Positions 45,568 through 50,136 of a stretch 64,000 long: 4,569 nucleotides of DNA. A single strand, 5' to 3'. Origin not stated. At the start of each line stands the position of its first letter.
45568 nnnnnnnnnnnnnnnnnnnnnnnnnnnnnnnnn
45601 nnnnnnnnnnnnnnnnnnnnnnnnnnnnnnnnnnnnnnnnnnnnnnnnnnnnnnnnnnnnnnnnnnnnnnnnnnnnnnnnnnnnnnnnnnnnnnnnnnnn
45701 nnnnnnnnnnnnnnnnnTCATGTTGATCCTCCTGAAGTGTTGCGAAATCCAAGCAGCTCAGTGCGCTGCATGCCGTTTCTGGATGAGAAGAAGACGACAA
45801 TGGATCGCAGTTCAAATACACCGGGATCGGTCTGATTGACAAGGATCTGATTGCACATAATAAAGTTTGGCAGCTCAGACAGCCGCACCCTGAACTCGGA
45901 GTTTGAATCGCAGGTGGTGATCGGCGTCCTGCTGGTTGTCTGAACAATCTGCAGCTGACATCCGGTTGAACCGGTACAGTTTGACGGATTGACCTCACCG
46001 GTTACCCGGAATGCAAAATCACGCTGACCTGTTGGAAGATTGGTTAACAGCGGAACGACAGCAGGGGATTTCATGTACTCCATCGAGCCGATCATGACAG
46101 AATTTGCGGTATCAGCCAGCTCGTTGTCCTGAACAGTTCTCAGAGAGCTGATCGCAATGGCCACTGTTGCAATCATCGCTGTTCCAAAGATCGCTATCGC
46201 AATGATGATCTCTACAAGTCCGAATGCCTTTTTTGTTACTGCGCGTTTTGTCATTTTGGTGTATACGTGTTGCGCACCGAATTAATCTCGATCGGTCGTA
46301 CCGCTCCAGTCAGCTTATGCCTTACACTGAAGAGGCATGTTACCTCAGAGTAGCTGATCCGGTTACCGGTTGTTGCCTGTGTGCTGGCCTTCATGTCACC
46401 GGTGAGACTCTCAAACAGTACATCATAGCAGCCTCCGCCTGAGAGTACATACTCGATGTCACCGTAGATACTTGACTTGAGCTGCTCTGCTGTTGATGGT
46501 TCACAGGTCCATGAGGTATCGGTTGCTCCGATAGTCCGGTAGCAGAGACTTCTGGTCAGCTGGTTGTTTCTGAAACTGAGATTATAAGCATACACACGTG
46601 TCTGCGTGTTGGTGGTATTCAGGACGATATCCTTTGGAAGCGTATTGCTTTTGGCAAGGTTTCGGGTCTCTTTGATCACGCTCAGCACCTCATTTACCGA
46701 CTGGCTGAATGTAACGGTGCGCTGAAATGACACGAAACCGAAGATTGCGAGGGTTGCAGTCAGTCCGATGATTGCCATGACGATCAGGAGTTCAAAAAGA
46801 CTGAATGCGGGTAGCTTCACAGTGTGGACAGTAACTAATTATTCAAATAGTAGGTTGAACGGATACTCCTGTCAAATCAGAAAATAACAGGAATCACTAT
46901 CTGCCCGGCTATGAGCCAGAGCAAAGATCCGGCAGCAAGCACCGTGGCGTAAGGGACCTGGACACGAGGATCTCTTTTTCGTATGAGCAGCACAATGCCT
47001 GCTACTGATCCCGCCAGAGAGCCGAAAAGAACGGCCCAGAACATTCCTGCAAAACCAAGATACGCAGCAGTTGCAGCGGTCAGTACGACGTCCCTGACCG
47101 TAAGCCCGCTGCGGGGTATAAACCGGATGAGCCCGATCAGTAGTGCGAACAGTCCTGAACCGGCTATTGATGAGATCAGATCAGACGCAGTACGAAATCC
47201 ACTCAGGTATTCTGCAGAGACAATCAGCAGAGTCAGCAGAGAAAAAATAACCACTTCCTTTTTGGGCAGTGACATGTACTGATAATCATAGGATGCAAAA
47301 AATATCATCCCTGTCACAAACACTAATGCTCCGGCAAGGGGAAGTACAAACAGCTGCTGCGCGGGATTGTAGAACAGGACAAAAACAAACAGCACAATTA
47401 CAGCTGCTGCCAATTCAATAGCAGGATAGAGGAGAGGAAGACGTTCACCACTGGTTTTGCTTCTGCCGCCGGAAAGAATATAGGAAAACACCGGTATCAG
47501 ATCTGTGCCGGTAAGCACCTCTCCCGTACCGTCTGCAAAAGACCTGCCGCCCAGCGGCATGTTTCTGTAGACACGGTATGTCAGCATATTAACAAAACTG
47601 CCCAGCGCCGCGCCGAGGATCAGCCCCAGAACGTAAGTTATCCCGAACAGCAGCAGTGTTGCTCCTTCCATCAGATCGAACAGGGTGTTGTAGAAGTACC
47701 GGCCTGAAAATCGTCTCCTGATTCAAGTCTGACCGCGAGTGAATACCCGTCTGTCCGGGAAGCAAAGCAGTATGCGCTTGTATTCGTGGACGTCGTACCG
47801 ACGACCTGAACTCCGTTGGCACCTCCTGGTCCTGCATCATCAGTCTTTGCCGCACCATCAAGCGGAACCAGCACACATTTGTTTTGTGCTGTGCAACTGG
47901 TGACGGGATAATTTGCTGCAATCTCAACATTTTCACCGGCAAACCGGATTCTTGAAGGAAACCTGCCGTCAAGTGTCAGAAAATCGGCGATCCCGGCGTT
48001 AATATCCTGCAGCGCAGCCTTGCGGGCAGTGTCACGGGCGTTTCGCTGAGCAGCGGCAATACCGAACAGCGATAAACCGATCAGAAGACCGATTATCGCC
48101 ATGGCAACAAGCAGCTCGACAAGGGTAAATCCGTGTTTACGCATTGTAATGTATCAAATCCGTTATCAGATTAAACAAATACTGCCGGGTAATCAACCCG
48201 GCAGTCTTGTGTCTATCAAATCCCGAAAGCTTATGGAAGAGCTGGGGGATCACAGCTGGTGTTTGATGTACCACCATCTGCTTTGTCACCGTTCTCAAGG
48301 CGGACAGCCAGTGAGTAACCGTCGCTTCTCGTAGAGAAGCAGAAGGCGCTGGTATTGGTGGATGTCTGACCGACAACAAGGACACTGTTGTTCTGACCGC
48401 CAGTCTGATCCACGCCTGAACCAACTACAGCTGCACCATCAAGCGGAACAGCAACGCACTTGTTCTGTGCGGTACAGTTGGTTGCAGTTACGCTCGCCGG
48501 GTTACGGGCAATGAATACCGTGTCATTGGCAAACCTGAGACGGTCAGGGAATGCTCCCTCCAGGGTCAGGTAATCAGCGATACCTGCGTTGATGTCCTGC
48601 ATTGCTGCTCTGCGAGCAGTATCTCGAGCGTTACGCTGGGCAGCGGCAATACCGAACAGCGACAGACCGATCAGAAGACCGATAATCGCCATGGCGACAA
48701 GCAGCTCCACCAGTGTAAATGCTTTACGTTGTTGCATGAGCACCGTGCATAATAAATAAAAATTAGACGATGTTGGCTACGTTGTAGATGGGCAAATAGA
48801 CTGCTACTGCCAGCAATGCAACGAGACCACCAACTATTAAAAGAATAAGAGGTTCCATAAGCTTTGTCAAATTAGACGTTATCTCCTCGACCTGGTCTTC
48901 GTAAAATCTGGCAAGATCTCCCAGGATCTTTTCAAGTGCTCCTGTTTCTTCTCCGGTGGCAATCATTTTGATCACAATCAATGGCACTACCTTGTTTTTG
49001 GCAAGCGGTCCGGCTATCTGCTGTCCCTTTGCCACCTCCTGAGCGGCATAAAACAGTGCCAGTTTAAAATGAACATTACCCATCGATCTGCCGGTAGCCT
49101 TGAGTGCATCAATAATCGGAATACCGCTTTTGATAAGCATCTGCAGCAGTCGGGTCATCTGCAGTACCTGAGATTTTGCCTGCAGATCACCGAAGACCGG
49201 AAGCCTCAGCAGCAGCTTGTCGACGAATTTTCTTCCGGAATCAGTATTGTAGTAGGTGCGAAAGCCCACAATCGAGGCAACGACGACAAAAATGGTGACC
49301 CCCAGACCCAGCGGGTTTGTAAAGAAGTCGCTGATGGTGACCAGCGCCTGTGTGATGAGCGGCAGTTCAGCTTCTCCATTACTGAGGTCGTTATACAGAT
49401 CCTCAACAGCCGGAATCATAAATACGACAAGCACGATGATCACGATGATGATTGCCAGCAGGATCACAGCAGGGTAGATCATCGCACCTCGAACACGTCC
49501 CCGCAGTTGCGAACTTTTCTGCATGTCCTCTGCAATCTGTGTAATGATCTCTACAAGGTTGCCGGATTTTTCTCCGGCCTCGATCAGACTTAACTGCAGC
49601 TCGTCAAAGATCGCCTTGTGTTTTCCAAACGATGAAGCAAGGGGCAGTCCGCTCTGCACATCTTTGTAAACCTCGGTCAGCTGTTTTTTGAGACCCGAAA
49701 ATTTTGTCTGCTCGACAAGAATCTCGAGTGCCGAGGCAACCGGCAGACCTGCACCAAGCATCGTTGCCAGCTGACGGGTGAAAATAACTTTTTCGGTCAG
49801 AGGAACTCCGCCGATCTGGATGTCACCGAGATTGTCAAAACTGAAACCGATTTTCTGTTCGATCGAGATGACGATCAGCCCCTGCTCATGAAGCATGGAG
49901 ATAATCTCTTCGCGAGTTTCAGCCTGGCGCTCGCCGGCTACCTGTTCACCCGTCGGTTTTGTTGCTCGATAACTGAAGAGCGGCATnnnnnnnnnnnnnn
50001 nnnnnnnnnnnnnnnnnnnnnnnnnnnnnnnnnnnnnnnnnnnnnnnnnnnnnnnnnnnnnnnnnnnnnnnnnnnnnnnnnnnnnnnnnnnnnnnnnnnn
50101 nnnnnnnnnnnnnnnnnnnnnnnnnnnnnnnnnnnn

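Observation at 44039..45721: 560-aa modular pilin: canonical prepilin leader fused to a large Cys/Thr/Gly-rich domain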

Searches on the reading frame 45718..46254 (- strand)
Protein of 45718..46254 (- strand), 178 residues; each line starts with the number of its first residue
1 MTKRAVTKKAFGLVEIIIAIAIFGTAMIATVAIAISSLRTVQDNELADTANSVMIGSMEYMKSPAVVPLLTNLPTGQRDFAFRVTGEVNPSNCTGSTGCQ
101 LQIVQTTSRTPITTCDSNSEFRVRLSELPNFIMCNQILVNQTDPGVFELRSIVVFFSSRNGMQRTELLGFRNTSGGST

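Call 4: search_protein_families(library=pfam, proteins=[window:45718-46254:-], max_evalue=0.1)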
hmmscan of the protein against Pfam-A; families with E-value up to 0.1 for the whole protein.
window:45718-46254:- (178 aa): 1 family
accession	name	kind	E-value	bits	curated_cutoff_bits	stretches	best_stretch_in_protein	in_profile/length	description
PF07963.17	N_methyl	-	0.0077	16.2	21.2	1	8-29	4-25/27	Prokaryotic N-terminal methylation motif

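Call 6: search_protein_families(library=ncbifam, proteins=[window:45718-46254:-], max_evalue=0.1)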
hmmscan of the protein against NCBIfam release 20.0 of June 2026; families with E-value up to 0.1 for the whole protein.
window:45718-46254:- (178 aa): 2 families
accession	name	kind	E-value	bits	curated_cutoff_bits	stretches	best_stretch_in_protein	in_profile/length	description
TIGR01707.1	gspI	equivalog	0.025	15.1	44.35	1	11-41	2-32/101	type II secretion system minor pseudopilin GspI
NF041013.1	T4P_ComGE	equivalog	0.068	13.3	49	0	8-39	3-34/83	competence type IV pilus minor pilin ComGE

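Call 29: search_protein_families(library=pfam, proteins=[window:45718-46254:-], max_evalue=10)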
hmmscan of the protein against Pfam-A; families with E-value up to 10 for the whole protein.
window:45718-46254:- (178 aa): 3 families
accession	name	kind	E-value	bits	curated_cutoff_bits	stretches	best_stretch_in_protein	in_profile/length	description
PF07963.17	N_methyl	-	0.0077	16.2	21.2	1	8-29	4-25/27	Prokaryotic N-terminal methylation motif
PF25626.1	Plectro_ORF9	-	0.1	13.5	27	1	13-58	4-50/77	Plectrovirus ORF9 capsid protein family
PF16642.10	KCNQ2_u3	-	0.24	12.7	25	1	75-113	32-67/98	Unstructured region on Potassium channel subunit alpha KvLQT2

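Call 57: search_solved_structures(query=window:45721-46254:-, max_evalue=10)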
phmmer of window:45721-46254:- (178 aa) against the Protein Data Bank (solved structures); distinct sequences matched with E-value up to 10: 2.
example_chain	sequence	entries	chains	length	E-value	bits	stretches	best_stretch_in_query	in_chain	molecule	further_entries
9uh3_L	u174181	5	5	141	0.48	13.7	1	18-52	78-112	Photosystem I reaction center subunit XI (psaL)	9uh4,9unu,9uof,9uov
9egp_A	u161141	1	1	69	0.83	12.9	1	4-34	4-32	Geopilin domain 1 protein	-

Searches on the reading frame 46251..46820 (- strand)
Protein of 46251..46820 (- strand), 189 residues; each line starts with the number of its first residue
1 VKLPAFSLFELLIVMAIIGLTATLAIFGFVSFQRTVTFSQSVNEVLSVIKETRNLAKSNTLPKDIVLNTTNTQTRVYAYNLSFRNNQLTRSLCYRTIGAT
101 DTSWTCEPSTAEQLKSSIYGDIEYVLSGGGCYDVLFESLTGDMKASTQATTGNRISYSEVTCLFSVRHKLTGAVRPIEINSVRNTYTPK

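Call 4: search_protein_families(library=pfam, proteins=[window:46251-46820:-], max_evalue=0.1)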
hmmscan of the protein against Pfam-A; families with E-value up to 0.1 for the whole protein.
window:46251-46820:- (189 aa): 1 family
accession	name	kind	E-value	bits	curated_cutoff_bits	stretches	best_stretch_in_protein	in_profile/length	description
PF07963.17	N_methyl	-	0.0062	16.5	21.2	1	5-25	6-26/27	Prokaryotic N-terminal methylation motif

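Call 6: search_protein_families(library=ncbifam, proteins=[window:46251-46820:-], max_evalue=0.1)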
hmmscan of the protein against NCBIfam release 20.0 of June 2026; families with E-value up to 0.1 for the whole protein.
window:46251-46820:- (189 aa): 8 families
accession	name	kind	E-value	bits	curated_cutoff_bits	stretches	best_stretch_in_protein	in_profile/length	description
NF007800.0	PRK10506.1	equivalog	6.5e-06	26.1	158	1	6-68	11-73/163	prepilin peptidase-dependent protein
TIGR01708.2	typeII_sec_gspH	equivalog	5e-05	23.4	80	1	6-56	4-54/169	type II secretion system minor pseudopilin GspH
NF041775.1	typeIV_PilA_Myxo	equivalog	7.9e-05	22.7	400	1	5-40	12-47/214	type IV pilin protein PilA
NF041013.1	T4P_ComGE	equivalog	0.00031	20.8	49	1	2-79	2-81/83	competence type IV pilus minor pilin ComGE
TIGR02596.1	TIGR02596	subfamily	0.0033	17.5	70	1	6-64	1-59/196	Verru_Chthon cassette protein D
TIGR02532.1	IV_pilin_GFxxxE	domain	0.006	16.4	16.3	1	6-26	4-24/24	prepilin-type N-terminal cleavage/methylation domain-containing protein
NF040982.1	ComGD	equivalog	0.0094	16.4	70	1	5-80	3-78/139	competence type IV pilus minor pilin ComGD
NF047827.1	T3SSXpsH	equivalog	0.051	13.4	160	1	6-72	3-69/145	type II secretion system protein XpsH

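Call 29: search_protein_families(library=pfam, proteins=[window:46251-46820:-], max_evalue=10)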
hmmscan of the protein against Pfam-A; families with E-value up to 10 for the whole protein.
window:46251-46820:- (189 aa): 2 families
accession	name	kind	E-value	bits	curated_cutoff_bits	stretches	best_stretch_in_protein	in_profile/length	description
PF07963.17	N_methyl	-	0.0062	16.5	21.2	1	5-25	6-26/27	Prokaryotic N-terminal methylation motif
PF21105.3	DyP_N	-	0.22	12.1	27.5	1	18-89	8-79/163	DyP dimeric alpha+beta barrel domain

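Call 56: search_solved_structures(query=window:46254-46820:-, max_evalue=10)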
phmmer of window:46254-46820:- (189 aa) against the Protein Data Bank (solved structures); distinct sequences matched with E-value up to 10: 10.
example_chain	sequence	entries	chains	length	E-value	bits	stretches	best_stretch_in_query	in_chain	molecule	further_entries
9egp_A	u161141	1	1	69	0.0031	20.8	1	5-43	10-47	Geopilin domain 1 protein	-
8tum_e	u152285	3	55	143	0.014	18.7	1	6-112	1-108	Type IV major pilin protein PilA | Pilin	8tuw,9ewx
8tj2_C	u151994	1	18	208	0.017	18.5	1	6-41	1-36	Type IV major pilin protein PilA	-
7tgg_A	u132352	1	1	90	0.019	18.3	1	5-48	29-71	Geopilin domain 1 protein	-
2m7g_A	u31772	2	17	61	0.022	18.1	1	6-50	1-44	Geopilin domain 1 protein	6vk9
8pfb_G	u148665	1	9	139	0.11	15.8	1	6-122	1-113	Type IV pilin PilE1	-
29vf_M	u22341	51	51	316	0.12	15.7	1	22-94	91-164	Transcription initiation factor IIB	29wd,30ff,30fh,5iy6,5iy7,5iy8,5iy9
1oqw_A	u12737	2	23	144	0.35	14.2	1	6-51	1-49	Fimbrial protein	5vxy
8tob_GA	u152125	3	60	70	0.6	13.4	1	8-45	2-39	Fimbrial protein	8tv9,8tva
9laa_A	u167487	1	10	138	1.1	12.5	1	4-35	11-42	Type IV pilin protein PilA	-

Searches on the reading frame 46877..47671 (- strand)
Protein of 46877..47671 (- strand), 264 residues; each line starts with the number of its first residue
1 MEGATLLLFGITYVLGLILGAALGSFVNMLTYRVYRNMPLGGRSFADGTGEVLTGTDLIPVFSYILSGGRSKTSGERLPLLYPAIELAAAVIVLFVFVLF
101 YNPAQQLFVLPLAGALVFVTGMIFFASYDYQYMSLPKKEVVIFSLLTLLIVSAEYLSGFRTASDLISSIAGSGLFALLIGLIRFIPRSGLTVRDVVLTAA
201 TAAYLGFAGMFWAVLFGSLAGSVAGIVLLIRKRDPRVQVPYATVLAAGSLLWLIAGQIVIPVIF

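Call 4: search_protein_families(library=pfam, proteins=[window:46877-47671:-], max_evalue=0.1)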
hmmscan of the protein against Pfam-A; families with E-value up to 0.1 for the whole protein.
window:46877-47671:- (264 aa): 2 families
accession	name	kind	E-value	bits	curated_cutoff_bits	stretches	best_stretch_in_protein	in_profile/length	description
PF06750.18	A24_N_bact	-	2.1e-15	57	23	1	18-99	1-83/84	Bacterial Peptidase A24 N-terminal domain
PF01478.23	Peptidase_A24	-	0.00093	20.1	26.5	1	116-226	1-104/104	Type IV leader peptidase family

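Call 6: search_protein_families(library=ncbifam, proteins=[window:46877-47671:-], max_evalue=0.1)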
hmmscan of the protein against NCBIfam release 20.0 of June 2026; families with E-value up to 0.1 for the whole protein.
window:46877-47671:- (264 aa): 0 families

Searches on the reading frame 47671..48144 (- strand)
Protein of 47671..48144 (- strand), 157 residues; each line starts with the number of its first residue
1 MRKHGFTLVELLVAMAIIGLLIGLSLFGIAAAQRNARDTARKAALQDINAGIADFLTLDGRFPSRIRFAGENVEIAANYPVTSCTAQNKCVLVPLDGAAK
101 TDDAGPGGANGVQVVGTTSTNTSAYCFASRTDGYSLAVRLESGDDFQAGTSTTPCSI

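Call 4: search_protein_families(library=pfam, proteins=[window:47671-48144:-], max_evalue=0.1)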
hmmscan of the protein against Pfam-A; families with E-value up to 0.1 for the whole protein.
window:47671-48144:- (157 aa): 1 family
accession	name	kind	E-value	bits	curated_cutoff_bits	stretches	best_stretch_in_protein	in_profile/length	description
PF07963.17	N_methyl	-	1.8e-08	34.1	21.2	1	2-24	3-25/27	Prokaryotic N-terminal methylation motif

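Call 6: search_protein_families(library=ncbifam, proteins=[window:47671-48144:-], max_evalue=0.1)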
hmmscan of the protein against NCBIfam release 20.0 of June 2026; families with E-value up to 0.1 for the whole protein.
window:47671-48144:- (157 aa): 18 families
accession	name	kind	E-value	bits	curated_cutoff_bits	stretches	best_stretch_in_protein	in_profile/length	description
TIGR02532.1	IV_pilin_GFxxxE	domain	2.9e-06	26.9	16.3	1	4-24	2-22/24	prepilin-type N-terminal cleavage/methylation domain-containing protein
TIGR01708.2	typeII_sec_gspH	equivalog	3.5e-06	27.1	80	1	4-42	2-42/169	type II secretion system minor pseudopilin GspH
TIGR01710.1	typeII_sec_gspG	equivalog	7.6e-06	26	88.85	1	4-64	1-61/134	type II secretion system major pseudopilin GspG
NF007862.0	PRK10574.1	equivalog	2.1e-05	24.7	138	1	2-49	3-43/145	prepilin peptidase-dependent pilin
TIGR02596.1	TIGR02596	subfamily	4.3e-05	23.7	70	1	6-39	1-34/196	Verru_Chthon cassette protein D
NF038303.1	EPS_HpsB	equivalog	0.00011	22.2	150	0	3-22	2-21/211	hormogonium polysaccharide secretion pseudopilin HpsB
NF038304.1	EPS_HpsC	equivalog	0.00011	21.8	200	1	3-57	20-74/318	hormogonium polysaccharide secretion pseudopilin HpsC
NF041013.1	T4P_ComGE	equivalog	0.00033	20.7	49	1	4-44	4-44/83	competence type IV pilus minor pilin ComGE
NF040999.1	pilin_ComGC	equivalog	0.00043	20.4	75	1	4-52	2-50/84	competence type IV pilus major pilin ComGC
NF041775.1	typeIV_PilA_Myxo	equivalog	0.00055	20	400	1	2-62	9-69/214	type IV pilin protein PilA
TIGR01707.1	gspI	equivalog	0.00077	19.9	44.35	1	5-42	1-37/101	type II secretion system minor pseudopilin GspI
NF007800.0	PRK10506.1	equivalog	0.001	18.9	158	1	2-37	7-42/163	prepilin peptidase-dependent protein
NF007848.0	PRK10557.1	equivalog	0.0021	17.4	120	1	2-48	9-55/192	prepilin peptidase-dependent protein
TIGR02523.1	type_IV_pilV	equivalog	0.0069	16.9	52.2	1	4-54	2-48/139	type IV pilus modification protein PilV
TIGR02599.1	TIGR02599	subfamily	0.0076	15.5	256.5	1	5-39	1-35/361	Verru_Chthon cassette protein C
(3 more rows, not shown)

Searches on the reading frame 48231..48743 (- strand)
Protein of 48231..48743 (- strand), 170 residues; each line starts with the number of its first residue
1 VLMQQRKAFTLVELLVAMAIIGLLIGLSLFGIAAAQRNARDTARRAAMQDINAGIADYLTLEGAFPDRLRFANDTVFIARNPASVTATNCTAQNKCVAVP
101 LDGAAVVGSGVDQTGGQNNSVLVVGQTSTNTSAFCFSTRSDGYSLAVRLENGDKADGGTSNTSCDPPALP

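Call 4: search_protein_families(library=pfam, proteins=[window:48231-48743:-], max_evalue=0.1)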
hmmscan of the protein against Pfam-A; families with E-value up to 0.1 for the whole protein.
window:48231-48743:- (170 aa): 3 families
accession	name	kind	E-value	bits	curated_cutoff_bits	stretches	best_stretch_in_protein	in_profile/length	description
PF07963.17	N_methyl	-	1.7e-07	30.9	21.2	1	3-27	1-25/27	Prokaryotic N-terminal methylation motif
PF23924.1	DUF7263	-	0.00045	20.3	27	1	10-148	6-141/222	Family of unknown function (DUF7263)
PF23194.1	NOMO_5th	-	0.038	14.8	27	1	126-157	35-66/89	NOMO fifth transthyretin-like domain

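Call 6: search_protein_families(library=ncbifam, proteins=[window:48231-48743:-], max_evalue=0.1)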
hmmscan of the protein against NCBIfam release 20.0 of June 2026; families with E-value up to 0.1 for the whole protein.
window:48231-48743:- (170 aa): 14 families
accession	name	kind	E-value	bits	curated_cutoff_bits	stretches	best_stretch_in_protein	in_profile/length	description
TIGR01708.2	typeII_sec_gspH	equivalog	2.5e-05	24.3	80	1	9-47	4-44/169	type II secretion system minor pseudopilin GspH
TIGR02596.1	TIGR02596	subfamily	3.4e-05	24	70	1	9-40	1-32/196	Verru_Chthon cassette protein D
TIGR02532.1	IV_pilin_GFxxxE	domain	5.6e-05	22.8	16.3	1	7-27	2-22/24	prepilin-type N-terminal cleavage/methylation domain-containing protein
NF007862.0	PRK10574.1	equivalog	6.6e-05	23.1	138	1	3-58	1-49/145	prepilin peptidase-dependent pilin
NF040999.1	pilin_ComGC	equivalog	0.00012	22.2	75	1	7-58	2-53/84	competence type IV pilus major pilin ComGC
TIGR01710.1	typeII_sec_gspG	equivalog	0.00012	22.1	88.85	1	7-66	1-60/134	type II secretion system major pseudopilin GspG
NF041013.1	T4P_ComGE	equivalog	0.00014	21.9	49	1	5-47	2-44/83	competence type IV pilus minor pilin ComGE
NF038304.1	EPS_HpsC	equivalog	0.00034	20.3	200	1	3-59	17-73/318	hormogonium polysaccharide secretion pseudopilin HpsC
NF007800.0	PRK10506.1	equivalog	0.0039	17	158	1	3-40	5-42/163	prepilin peptidase-dependent protein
TIGR02599.1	TIGR02599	subfamily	0.0068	15.7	256.5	1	8-44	1-37/361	Verru_Chthon cassette protein C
TIGR01707.1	gspI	equivalog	0.0081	16.6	44.35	1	9-42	2-34/101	type II secretion system minor pseudopilin GspI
NF041002.1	pilin_ComGF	equivalog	0.0097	16.1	80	1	7-34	2-29/139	competence type IV pilus minor pilin ComGF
NF047828.1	T3SSXpsI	equivalog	0.087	12.9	150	0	7-47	2-44/132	type II secretion system protein XpsI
TIGR02523.1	type_IV_pilV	equivalog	0.091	13.2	52.2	0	9-59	4-50/139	type IV pilus modification protein PilV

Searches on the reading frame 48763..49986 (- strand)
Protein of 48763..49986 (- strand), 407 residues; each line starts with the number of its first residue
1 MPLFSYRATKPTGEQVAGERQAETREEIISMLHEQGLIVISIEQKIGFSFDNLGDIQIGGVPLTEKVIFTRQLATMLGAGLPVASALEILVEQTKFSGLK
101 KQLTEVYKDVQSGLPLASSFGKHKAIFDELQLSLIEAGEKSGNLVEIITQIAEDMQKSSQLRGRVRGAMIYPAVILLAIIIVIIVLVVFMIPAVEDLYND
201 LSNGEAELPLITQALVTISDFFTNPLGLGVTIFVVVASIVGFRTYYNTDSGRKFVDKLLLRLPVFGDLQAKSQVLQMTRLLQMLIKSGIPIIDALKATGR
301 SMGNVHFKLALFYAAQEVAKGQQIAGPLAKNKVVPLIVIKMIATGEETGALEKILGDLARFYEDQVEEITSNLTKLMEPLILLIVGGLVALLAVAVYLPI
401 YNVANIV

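Call 6: search_protein_families(library=ncbifam, proteins=[window:48763-49986:-], max_evalue=0.1)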
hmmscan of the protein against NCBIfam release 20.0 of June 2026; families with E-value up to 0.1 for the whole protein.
window:48763-49986:- (407 aa): 6 families
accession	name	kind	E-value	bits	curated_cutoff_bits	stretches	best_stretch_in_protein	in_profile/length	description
TIGR02120.1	GspF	equivalog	3.6e-89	299.8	424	1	4-407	1-401/401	type II secretion system inner membrane protein GspF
NF052606.1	T4PiliAsmPilCMyx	equivalog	1.2e-86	291.1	700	1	2-405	20-416/419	type IV pilus assembly protein PilC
NF052607.1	T4PiliAsmPilCThrm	equivalog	1.6e-86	291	700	1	1-405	1-402/406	type IV pilus assembly protein PilC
NF007861.0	PRK10573.1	equivalog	4.8e-75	253.1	401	1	3-406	6-397/401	protein transport protein HofC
NF047826.1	T3SSXpsF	equivalog_domain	6e-63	213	650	1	1-406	1-403/405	type II secretion system protein XpsF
NF041012.2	T4P_ComGB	equivalog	1.6e-32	113.2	240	1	66-403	3-330/332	competence type IV pilus assembly protein ComGB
